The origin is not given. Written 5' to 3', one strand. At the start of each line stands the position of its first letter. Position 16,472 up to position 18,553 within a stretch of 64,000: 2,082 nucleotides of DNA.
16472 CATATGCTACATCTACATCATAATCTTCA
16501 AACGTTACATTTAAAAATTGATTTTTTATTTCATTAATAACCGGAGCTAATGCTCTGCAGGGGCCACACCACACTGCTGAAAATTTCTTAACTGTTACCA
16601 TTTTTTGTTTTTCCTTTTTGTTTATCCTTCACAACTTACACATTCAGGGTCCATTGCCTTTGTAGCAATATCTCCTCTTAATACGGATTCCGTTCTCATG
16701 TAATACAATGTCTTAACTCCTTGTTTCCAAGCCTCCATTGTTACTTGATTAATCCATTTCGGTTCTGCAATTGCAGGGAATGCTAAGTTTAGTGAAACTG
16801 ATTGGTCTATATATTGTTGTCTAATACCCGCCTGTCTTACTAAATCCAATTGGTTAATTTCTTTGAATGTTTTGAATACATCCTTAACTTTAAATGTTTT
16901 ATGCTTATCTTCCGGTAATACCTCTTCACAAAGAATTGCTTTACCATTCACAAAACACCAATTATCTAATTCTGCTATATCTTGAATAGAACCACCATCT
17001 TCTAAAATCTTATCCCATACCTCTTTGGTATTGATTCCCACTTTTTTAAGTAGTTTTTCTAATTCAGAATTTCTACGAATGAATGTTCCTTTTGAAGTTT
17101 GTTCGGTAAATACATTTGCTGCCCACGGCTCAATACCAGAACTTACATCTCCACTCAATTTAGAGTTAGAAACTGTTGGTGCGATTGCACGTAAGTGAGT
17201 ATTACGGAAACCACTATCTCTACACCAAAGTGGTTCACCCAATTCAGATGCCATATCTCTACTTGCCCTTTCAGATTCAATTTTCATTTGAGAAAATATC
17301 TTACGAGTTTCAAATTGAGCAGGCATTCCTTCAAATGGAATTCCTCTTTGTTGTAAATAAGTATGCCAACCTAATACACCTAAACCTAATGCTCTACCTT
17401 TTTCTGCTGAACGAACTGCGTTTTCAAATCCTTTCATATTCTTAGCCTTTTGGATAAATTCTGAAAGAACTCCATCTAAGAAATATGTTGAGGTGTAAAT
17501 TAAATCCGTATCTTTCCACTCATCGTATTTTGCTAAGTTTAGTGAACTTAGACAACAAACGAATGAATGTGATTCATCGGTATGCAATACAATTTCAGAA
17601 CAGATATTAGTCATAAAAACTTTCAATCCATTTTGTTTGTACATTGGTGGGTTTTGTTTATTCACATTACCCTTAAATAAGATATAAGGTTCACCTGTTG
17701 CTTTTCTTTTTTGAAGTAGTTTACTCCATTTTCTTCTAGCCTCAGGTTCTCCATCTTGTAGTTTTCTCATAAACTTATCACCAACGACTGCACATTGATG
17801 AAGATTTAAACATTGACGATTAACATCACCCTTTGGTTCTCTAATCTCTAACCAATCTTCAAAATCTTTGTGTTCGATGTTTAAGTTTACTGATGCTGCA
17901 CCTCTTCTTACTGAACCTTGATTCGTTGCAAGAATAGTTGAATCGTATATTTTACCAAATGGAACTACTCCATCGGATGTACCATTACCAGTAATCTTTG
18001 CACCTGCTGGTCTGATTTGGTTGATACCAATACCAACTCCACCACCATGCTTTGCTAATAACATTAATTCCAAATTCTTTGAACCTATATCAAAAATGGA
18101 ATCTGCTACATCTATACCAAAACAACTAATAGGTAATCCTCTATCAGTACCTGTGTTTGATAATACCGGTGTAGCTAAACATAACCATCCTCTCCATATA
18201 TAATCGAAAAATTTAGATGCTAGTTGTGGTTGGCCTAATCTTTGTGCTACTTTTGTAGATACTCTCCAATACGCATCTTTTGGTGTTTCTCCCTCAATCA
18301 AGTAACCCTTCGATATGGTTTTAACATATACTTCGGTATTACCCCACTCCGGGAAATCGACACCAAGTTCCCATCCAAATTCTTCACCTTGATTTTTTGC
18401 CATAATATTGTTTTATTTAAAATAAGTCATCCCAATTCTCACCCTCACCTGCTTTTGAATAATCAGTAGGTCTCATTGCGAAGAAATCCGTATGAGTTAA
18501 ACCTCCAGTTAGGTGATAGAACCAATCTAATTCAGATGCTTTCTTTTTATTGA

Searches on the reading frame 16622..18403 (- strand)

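Call 9: search_protein_families(library=phrogs, proteins=[window:16622-18403:-], max_evalue=0.00001)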
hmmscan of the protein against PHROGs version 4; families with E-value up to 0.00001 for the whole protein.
window:16622-18403:- (593 aa): 10 families
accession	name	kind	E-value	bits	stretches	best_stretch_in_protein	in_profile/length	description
phrog_84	-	DNA, RNA and nucleotide metabolism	4.1e-149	499.5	1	27-592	203-795/975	ribonucleoside-diphosphate reductase large subunit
phrog_30939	-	DNA, RNA and nucleotide metabolism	1.1e-92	312.5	1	63-570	470-959/977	ribonucleotide reductase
phrog_3844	-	moron, auxiliary metabolic gene and host takeover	6.1e-49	168.2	2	395-592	308-450/451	NrdA-like aerobic NDP reductase large subunit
phrog_12229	-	DNA, RNA and nucleotide metabolism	2.2e-46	159.5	2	17-164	3-149/577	ribonucleotide reductase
phrog_3987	-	DNA, RNA and nucleotide metabolism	8.2e-44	151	1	39-219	165-348/467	ribonucleotide reductase large subunit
phrog_29665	-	unknown function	7.9e-29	101.6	1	273-409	2-150/150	-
phrog_6132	-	DNA, RNA and nucleotide metabolism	9e-19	69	1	57-165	180-290/530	ribonucleotide reductase large subunit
phrog_367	-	DNA, RNA and nucleotide metabolism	1.4e-16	60.9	1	162-435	278-542/701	ribonucleotide reductase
phrog_33412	-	unknown function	3.9e-15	56.9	1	506-571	56-122/140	-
phrog_22953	-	DNA, RNA and nucleotide metabolism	2e-13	51.8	1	127-219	4-97/201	ribonucleotide reductase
